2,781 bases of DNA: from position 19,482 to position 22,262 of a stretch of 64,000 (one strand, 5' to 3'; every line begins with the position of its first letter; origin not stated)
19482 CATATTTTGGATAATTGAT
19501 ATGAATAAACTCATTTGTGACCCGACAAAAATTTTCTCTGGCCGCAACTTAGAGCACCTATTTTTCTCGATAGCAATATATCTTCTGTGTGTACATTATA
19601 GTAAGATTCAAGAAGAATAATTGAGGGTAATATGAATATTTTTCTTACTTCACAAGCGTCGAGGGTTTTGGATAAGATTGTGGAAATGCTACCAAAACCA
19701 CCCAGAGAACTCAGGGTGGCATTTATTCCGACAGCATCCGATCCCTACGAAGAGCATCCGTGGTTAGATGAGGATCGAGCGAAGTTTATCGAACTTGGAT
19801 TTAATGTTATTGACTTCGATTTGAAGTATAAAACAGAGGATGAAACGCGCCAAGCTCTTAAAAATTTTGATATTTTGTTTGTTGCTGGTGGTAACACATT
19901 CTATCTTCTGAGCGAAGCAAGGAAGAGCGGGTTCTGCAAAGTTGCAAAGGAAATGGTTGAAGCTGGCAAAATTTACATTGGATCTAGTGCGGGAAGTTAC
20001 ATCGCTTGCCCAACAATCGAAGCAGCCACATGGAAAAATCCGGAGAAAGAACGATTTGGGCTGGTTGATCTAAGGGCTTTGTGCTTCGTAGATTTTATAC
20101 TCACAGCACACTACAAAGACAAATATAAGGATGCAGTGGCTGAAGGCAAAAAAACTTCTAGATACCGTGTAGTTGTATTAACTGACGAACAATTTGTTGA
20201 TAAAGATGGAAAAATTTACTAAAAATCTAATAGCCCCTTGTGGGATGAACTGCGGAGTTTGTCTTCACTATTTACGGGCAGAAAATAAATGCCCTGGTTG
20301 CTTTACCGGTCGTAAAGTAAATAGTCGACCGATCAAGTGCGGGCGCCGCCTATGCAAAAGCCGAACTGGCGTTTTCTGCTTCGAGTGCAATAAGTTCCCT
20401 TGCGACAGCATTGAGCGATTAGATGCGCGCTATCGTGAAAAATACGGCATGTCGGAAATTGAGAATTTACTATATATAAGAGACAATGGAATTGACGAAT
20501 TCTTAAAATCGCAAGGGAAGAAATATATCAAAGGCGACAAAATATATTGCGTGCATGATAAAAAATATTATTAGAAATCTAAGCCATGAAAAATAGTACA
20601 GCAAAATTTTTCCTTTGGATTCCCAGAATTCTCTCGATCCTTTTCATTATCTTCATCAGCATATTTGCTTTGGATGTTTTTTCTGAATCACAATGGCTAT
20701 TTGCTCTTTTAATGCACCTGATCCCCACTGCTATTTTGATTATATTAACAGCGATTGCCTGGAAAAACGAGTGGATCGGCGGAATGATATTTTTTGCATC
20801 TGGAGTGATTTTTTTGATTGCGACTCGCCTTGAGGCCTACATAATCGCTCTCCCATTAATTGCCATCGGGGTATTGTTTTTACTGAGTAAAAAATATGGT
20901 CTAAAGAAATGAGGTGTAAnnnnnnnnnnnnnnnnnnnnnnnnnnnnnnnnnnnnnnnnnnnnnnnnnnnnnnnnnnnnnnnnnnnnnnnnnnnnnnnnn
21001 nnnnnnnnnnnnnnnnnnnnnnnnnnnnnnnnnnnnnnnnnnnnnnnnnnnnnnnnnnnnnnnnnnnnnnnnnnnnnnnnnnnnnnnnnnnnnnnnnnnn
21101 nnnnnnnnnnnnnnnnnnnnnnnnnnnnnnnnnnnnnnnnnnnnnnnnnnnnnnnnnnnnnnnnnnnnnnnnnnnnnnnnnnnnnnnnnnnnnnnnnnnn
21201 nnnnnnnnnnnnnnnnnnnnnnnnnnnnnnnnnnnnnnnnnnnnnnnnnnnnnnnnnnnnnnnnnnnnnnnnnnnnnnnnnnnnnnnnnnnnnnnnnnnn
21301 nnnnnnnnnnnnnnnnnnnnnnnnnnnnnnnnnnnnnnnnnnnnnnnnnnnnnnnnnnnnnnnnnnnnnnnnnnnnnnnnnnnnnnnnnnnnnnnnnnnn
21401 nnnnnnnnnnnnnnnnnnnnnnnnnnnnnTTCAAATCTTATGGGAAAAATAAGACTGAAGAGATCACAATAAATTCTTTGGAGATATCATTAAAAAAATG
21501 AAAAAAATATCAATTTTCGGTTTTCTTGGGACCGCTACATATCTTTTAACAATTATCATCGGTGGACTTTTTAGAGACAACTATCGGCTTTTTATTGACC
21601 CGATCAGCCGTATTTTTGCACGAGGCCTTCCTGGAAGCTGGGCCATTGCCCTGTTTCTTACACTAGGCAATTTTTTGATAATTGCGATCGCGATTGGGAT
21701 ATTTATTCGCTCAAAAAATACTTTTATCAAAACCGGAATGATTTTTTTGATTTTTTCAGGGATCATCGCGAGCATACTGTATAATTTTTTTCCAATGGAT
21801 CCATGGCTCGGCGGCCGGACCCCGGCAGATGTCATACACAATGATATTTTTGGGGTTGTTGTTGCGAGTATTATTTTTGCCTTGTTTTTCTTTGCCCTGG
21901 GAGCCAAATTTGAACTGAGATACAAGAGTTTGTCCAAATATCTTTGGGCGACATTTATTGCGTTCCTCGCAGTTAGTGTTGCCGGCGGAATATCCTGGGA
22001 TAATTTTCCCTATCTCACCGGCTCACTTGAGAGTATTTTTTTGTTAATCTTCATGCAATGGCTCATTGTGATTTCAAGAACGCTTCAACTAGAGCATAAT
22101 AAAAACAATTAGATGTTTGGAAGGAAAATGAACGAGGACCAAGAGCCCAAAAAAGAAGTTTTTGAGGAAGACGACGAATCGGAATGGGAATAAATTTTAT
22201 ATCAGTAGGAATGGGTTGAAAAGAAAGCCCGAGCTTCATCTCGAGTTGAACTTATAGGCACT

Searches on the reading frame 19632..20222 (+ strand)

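Call 84: search_protein_families(library=pfam, proteins=[window:19632-20222:+], max_evalue=0.00001)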
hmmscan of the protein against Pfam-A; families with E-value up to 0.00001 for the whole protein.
window:19632-20222:+ (196 aa): 1 family
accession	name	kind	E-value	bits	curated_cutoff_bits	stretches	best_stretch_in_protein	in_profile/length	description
PF03575.23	Peptidase_S51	-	2.4e-29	102.9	23.9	1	9-186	15-193/206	Peptidase family S51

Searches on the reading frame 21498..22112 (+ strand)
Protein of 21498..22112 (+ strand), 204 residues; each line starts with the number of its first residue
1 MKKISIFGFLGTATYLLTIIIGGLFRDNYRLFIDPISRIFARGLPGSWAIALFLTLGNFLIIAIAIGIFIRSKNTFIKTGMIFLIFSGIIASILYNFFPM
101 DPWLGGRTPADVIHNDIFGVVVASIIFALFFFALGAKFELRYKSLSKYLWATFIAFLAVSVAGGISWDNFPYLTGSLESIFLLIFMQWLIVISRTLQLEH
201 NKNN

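Call 84: search_protein_families(library=pfam, proteins=[window:21498-22112:+], max_evalue=0.00001)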
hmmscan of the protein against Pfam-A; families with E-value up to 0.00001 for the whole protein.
window:21498-22112:+ (204 aa): 1 family
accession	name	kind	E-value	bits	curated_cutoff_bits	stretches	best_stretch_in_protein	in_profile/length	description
PF06197.19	DUF998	-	1.9e-17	63.9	30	1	10-193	2-182/184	Protein of unknown function (DUF998)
